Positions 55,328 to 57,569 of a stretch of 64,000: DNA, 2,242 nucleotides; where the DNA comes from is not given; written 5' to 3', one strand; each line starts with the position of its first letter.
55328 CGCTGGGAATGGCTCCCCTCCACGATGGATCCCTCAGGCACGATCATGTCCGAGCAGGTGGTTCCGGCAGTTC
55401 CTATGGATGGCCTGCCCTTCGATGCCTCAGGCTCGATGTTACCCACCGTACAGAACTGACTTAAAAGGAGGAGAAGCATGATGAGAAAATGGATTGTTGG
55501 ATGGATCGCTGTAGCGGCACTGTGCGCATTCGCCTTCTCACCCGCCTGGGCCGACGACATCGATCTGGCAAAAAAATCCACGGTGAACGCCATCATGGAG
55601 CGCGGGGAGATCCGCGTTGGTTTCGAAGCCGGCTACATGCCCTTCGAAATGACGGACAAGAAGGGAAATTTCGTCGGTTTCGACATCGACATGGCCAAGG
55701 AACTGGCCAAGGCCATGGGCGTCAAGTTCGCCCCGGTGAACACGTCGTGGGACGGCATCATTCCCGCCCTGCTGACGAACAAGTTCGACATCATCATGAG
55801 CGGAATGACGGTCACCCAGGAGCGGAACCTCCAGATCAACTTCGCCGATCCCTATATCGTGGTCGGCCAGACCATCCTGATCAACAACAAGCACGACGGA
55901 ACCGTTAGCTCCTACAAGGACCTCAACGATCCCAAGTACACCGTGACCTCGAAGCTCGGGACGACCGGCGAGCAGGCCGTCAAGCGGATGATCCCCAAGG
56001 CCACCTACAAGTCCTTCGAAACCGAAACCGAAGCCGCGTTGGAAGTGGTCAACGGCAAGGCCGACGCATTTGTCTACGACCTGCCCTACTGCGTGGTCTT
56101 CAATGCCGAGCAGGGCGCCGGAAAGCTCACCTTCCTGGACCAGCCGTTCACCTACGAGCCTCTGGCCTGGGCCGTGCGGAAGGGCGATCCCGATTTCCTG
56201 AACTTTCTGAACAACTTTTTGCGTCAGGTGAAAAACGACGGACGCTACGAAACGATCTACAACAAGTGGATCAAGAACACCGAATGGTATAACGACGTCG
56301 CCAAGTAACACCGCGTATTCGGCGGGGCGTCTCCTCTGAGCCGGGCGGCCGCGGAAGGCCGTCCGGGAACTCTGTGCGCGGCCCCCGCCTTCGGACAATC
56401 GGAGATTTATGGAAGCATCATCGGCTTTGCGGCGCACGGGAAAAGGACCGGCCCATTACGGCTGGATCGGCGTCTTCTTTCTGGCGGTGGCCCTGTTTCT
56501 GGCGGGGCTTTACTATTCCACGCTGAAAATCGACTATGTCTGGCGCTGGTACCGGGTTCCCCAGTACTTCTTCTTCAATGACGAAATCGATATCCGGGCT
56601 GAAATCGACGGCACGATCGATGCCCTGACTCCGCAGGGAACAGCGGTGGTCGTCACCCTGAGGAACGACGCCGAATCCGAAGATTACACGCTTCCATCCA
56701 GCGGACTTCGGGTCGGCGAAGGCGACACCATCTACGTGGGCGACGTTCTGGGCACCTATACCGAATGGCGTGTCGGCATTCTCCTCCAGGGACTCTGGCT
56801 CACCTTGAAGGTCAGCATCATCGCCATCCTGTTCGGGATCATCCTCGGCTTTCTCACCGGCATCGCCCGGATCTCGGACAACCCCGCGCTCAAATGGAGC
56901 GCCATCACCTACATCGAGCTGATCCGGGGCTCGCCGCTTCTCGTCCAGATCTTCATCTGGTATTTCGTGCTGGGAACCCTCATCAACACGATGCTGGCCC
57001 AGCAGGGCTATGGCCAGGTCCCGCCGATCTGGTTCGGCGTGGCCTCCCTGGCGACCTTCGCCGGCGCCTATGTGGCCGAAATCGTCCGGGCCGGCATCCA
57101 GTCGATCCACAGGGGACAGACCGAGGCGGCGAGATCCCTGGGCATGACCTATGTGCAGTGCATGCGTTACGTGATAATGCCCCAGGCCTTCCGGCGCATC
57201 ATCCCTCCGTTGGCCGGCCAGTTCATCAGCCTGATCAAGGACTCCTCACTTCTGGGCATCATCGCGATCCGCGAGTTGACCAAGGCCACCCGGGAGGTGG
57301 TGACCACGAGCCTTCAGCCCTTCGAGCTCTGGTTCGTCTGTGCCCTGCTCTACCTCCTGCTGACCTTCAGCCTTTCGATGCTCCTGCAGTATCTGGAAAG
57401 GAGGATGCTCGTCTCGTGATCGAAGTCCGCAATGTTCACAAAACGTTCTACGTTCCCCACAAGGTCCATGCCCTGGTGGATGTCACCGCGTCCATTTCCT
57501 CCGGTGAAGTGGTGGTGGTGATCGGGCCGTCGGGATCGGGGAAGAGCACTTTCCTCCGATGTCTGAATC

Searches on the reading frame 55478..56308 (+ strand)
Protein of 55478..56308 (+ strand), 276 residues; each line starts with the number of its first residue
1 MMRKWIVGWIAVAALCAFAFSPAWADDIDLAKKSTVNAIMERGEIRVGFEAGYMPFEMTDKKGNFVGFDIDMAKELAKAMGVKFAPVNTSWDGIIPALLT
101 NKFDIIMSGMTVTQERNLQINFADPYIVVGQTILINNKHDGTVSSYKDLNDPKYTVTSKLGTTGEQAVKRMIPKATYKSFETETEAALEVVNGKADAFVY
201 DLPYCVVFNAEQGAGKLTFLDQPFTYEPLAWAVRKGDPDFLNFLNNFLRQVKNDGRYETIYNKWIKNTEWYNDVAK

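Call 93: search_protein_families(library=pfam, proteins=[window:55478-56308:+], max_evalue=0.000001)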
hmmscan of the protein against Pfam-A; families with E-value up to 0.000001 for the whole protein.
window:55478-56308:+ (276 aa): 2 families
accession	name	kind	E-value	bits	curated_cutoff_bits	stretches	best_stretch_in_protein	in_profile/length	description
PF00497.25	SBP_bac_3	-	1.9e-42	144.6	26.4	1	45-266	1-131/132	Bacterial extracellular solute-binding proteins, family 3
PF10613.14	Lig_chan-Glu_bd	-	2.1e-12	47.6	30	1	61-138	24-114/115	Ligated ion channel L-glutamate- and glycine-binding site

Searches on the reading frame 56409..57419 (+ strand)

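Call 93: search_protein_families(library=pfam, proteins=[window:56409-57419:+], max_evalue=0.000001)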
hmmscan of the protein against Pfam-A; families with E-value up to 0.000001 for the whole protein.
window:56409-57419:+ (336 aa): 1 family
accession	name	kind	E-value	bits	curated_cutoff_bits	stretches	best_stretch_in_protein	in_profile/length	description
PF00528.27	BPD_transp_1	-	5.9e-22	78.7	26.4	1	143-333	1-182/184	Binding-protein-dependent transport system inner membrane component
